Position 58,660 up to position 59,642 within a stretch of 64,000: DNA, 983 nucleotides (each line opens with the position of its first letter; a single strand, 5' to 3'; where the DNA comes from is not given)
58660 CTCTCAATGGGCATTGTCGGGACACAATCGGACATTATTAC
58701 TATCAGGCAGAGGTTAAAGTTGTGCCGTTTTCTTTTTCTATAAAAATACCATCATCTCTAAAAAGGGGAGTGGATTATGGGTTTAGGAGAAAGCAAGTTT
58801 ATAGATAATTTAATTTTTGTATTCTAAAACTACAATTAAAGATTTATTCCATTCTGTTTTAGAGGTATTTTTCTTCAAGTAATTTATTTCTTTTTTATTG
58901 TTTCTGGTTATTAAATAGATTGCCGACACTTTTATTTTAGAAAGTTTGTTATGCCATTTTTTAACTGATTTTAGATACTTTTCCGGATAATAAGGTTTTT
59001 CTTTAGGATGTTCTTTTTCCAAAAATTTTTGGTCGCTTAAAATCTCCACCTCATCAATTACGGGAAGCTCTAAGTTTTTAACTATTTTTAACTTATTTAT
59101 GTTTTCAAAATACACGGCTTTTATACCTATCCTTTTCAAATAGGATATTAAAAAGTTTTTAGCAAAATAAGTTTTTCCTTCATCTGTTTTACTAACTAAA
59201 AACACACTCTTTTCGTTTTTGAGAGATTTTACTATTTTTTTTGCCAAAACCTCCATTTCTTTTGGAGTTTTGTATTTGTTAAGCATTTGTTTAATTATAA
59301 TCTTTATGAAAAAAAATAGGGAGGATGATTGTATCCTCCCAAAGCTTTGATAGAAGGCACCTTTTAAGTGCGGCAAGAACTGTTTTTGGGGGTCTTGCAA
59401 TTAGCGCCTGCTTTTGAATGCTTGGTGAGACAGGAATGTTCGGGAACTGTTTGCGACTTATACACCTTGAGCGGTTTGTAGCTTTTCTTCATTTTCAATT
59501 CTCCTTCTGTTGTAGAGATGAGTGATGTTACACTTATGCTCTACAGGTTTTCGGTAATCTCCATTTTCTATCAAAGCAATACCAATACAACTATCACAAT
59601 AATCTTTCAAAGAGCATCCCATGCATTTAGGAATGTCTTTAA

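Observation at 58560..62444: AT-rich island encoding an rSAM/SPASM enzyme with a possible RRE-like N-terminus, a degenerate P-loop protein and two unknown proteins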

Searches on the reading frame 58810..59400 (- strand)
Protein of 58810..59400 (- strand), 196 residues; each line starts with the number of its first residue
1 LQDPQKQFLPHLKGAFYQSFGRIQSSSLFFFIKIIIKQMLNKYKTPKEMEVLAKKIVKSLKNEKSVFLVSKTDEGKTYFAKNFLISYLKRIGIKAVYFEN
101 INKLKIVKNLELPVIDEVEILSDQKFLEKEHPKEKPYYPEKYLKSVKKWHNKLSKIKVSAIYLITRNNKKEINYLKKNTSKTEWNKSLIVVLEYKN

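Call 3: search_protein_families(library=pfam, proteins=[window:58810-59400:-], max_evalue=1)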
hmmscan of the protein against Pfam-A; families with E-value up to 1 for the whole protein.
window:58810-59400:- (196 aa): 4 families
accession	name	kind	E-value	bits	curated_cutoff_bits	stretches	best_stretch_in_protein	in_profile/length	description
PF20720.3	nSTAND3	-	0.0008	19.6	27.2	1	54-108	8-61/155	Novel STAND NTPase 3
PF02367.23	TsaE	-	0.019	15.4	26.6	1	44-84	2-42/128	Threonylcarbamoyl adenosine biosynthesis protein TsaE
PF06745.19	ATPase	-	0.036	13.9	26.6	1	59-97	15-53/231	KaiC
PF00270.35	DEAD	-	0.04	14.1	26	0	54-98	5-51/167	DEAD/DEAH box helicase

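Call 4: search_protein_families(library=ncbifam, proteins=[window:58810-59400:-], max_evalue=1)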
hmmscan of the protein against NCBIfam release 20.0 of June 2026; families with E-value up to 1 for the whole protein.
window:58810-59400:- (196 aa): 1 family
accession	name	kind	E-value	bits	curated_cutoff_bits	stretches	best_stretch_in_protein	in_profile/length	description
NF040935.1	helicase_Hel308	equivalog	9.6e-05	20.7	1200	1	36-108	15-87/704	ATP-dependent DNA helicase Hel308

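Call 5: search_protein_families(library=padloc, proteins=[window:58810-59400:-], max_evalue=1)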
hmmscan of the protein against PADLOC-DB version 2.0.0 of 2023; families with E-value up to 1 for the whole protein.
window:58810-59400:- (196 aa): 0 families

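Call 26: search_protein_families(library=phrogs, proteins=[window:58810-59286:-], max_evalue=1)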
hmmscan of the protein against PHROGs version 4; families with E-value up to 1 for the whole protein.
window:58810-59286:- (158 aa): 2 families
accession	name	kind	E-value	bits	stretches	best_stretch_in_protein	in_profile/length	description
phrog_33776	-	unknown function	0.23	13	1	4-90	9-96/102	-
phrog_21448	-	unknown function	0.23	12.6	0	114-155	19-58/117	-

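Call 27: find_homologous_proteins(query=window:58810-59286:-)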
Query window:58810-59286:- (158 aa): 11 proteins with E <= 0.001 among 198 candidates.
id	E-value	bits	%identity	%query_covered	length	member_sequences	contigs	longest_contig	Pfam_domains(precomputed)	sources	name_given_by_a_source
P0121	6.0e-90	317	100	100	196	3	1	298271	-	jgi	-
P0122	4.6e-80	285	89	100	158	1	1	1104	-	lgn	-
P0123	2.0e-76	273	84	100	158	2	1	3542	-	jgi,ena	-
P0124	5.1e-75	269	83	100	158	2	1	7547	-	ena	-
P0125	5.6e-75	268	85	100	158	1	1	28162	-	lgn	-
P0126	9.3e-75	268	84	100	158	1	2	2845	-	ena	-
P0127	6.6e-68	245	76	100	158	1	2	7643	-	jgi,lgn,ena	-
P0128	5.3e-60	220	68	100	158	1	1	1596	-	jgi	-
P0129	1.5e-58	215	68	100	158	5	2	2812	-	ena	-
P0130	3.2e-25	107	44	83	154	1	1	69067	-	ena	-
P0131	9.2e-23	99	38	89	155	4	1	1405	-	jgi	-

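Call 48: search_solved_structures(query=A3, max_evalue=1, show_alignments=2)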
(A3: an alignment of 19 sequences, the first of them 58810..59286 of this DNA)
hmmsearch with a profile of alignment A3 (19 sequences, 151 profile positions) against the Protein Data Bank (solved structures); distinct sequences matched with E-value up to 1: 12.
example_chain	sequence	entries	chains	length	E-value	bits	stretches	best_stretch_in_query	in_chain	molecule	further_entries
5jcs_s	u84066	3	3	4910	4.1e-07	33.1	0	3-126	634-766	Midasin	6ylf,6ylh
6hyp_A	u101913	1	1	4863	4.1e-07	33.1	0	3-126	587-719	Midasin,Midasin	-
6i27_A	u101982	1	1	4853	4.3e-07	33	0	3-126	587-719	Midasin,Midasin,Midasin,Midasin,Midasin,Midasin,Midasin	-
6i26_A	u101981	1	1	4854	4.3e-07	33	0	3-126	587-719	Midasin,Midasin,Midasin,Midasin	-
9fqr_PW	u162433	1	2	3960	0.033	17.2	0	13-51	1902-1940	Dynein axonemal heavy chain 12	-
4r2h_A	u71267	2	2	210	0.036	17.1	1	17-50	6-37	STIV B204 ATPase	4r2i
8j07_g1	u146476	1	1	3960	0.043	16.8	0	13-56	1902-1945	Dynein axonemal heavy chain 12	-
4kfr_A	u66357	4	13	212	0.07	16.1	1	17-47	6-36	Genome packaging NTPase B204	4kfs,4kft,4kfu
8ro1_DX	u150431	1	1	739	0.21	14.6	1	4-44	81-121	Pre-mRNA-splicing factor ATP-dependent RNA helicase ddx-15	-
2va8_A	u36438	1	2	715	0.26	14.3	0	6-59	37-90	SKI2-TYPE HELICASE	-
9d2f_U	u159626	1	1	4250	0.39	13.7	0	11-45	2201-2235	Dynein axonemal heavy chain 1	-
8j07_g2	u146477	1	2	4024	0.56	13.2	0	13-46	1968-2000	Dynein axonemal heavy chain 7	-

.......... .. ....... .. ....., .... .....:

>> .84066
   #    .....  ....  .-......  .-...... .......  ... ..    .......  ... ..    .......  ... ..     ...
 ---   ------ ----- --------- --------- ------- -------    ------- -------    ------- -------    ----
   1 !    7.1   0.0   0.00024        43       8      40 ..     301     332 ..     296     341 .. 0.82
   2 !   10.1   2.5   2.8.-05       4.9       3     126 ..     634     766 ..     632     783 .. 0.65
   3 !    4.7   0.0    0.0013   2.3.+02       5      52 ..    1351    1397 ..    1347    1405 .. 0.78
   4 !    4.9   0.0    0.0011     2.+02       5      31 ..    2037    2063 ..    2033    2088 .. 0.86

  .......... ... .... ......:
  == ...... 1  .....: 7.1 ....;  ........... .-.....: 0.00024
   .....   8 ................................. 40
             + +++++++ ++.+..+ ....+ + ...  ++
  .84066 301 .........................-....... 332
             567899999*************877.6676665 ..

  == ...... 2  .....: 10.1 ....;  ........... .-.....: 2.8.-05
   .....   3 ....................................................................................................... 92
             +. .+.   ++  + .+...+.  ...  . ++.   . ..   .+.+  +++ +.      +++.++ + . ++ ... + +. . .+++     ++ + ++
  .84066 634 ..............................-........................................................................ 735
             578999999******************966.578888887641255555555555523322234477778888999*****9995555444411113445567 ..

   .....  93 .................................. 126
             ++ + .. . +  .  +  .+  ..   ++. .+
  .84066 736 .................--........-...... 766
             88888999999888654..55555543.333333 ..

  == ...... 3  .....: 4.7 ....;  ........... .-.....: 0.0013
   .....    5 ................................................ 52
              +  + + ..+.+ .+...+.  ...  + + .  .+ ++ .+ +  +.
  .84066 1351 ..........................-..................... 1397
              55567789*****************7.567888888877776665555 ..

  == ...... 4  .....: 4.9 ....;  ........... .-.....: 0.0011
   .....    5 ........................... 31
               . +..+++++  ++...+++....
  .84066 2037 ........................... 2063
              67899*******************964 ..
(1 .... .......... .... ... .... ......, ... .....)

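Call 49: search_protein_families(library=pfam, alignment_id=A3, max_evalue=0.1)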
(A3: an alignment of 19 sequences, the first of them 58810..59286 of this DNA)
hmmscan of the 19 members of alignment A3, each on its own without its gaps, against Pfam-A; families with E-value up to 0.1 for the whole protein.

A. member 1, window:58810-59286:- (158 aa): 4 families
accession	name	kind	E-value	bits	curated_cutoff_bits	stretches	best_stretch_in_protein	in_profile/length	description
PF20720.3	nSTAND3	-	0.0005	20.2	27.2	1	16-71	8-62/155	Novel STAND NTPase 3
PF02367.23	TsaE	-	0.012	16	26.6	1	6-47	2-43/128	Threonylcarbamoyl adenosine biosynthesis protein TsaE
PF00270.35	DEAD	-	0.018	15.2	26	0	16-60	5-51/167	DEAD/DEAH box helicase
PF06745.19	ATPase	-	0.028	14.2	26.6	1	22-59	16-53/231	KaiC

B. families by the number of members that match (of 19 scanned): 43 families (the first 25 are shown)
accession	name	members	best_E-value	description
PF20720.3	nSTAND3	12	9.5e-05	Novel STAND NTPase 3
PF00270.35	DEAD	10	0.00025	DEAD/DEAH box helicase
PF13401.12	AAA_22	8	7e-05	AAA domain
PF22527.2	DEXQc_Suv3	7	3e-06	DEXQ-box helicase domain of Suv3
PF06745.19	ATPase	6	0.0013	KaiC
PF03205.20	MobB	6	0.0022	Molybdopterin guanine dinucleotide synthesis protein B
PF02367.23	TsaE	5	3.1e-05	Threonylcarbamoyl adenosine biosynthesis protein TsaE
PF12775.13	AAA_7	5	0.002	P-loop containing dynein motor region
PF13173.12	AAA_14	5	0.0035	AAA domain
PF13479.12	AAA_24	5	0.0078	AAA domain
PF01637.24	ATPase_2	4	0.00019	ATPase domain predominantly from Archaea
PF00910.28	RNA_helicase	3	0.002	RNA helicase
PF00004.35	AAA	3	0.0071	ATPase family associated with various cellular activities (AAA)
PF00519.23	PPV_E1_C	2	0.00045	Papillomavirus helicase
PF13481.12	AAA_25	2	0.0052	AAA domain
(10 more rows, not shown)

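Call 82: find_encoding_contigs(protein=P0125, flank=7000, max_places=2)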
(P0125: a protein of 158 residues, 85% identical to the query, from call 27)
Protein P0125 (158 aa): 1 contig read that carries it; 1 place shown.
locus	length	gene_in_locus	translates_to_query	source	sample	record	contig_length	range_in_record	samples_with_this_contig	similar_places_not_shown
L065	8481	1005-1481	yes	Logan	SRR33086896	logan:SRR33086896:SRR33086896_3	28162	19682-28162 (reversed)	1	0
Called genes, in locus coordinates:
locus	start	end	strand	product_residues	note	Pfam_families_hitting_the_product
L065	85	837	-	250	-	PF00719:Pyrophosphatase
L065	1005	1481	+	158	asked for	-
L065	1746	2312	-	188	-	-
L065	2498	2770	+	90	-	-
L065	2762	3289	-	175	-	PF02245:Pur_DNA_glyco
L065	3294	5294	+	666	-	PF13231:PMT_2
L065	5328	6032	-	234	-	-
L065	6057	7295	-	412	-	PF02403:Seryl_tRNA_N, PF00587:tRNA-synt_2b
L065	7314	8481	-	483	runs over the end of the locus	PF01336:tRNA_anti-codon, PF00152:tRNA-synt_2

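Call 83: find_encoding_contigs(protein=P0124, flank=7000, max_places=2)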
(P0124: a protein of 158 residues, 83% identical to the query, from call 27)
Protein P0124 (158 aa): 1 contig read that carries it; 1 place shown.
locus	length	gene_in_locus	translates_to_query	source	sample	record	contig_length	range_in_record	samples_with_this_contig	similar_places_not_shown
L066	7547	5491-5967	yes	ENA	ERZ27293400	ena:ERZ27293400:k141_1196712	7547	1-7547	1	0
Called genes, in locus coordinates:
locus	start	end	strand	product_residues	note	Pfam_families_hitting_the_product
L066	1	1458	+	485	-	?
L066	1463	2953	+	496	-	-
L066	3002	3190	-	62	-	-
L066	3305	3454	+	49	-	-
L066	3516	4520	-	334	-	PF01926:MMR_HSR1, PF02421:FeoB_N, PF06071:YchF-GTPase_C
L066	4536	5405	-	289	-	PF02498:Bro-N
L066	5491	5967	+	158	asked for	-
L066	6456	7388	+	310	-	PF00625:Guanylate_kin, PF13238:AAA_18 (weak)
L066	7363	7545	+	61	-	?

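Call 87: find_encoding_contigs(protein=P0127, flank=4000, max_places=3)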
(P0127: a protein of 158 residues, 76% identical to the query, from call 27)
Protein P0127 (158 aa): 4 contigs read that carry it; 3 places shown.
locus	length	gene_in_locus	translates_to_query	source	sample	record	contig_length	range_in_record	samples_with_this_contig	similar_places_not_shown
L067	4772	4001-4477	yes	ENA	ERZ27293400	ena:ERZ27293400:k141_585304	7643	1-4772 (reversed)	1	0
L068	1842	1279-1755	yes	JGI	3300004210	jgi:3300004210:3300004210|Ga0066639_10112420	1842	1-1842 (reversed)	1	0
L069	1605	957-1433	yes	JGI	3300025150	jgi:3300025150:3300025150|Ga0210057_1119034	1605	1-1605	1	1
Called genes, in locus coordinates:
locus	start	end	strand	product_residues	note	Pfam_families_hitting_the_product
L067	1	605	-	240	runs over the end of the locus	PF18765:Polbeta (weak)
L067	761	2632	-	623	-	PF09471:Peptidase_M64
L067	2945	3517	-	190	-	PF00300:His_Phos_1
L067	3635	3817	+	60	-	-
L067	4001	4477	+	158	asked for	-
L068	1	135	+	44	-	?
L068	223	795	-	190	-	PF00300:His_Phos_1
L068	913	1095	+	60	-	-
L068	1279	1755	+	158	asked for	-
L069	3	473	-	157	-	?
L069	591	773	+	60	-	-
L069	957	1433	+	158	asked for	-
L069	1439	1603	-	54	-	?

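Call 88: find_encoding_contigs(protein=P0130, flank=4000, max_places=2)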
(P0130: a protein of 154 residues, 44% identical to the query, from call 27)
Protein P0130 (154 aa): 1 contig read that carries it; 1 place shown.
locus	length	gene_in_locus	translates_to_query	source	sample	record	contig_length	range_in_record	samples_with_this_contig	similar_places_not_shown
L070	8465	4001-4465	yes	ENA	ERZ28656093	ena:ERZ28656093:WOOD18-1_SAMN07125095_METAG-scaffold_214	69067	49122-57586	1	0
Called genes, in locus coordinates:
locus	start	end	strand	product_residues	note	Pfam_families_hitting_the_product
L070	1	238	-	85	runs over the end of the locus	-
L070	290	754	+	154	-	-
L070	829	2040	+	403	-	PF04055:Radical_SAM, PF13186:SPASM (weak)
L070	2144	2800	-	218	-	-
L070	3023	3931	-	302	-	PF01841:Transglut_core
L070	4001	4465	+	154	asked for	-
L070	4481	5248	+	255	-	-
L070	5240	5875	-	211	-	PF13485:Peptidase_MA_2 (faint)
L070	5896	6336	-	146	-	PF13302:Acetyltransf_3, PF13673:Acetyltransf_10, PF00583:Acetyltransf_1, PF13508:Acetyltransf_7, PF14542:Acetyltransf_CG (faint)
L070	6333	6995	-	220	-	-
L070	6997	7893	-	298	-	PF01553:Acyltransferase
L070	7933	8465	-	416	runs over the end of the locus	PF12704:MacB_PCD, PF02687:FtsX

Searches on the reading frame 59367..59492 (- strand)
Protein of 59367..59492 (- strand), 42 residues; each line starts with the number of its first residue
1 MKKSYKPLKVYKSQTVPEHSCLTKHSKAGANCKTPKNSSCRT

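Call 21: search_protein_families(library=ncbifam, proteins=[window:59367-59492:-], max_evalue=10)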
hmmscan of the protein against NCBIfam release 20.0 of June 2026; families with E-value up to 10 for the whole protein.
seq(42 aa): 0 families

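Call 104: search_protein_families(library=pfam, alignment_id=A9, max_evalue=10)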
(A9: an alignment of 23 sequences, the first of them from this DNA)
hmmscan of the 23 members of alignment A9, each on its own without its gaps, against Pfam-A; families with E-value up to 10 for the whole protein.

A. member 1, seq(42 aa): 0 families

B. families by the number of members that match (of 23 scanned): 3 families
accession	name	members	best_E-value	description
PF04817.17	Umbravirus_LDM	1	0.0042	Umbravirus long distance movement (LDM) family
PF25630.1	Phycodna_minor_capsid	1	0.031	Phycodnaviridae minor capsid protein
PF07383.17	DUF1496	1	0.086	Protein of unknown function (DUF1496)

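Call 105: search_solved_structures(query=A9, max_evalue=10)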
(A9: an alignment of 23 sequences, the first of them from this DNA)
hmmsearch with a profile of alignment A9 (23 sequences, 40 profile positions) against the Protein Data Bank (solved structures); distinct sequences matched with E-value up to 10: 0.
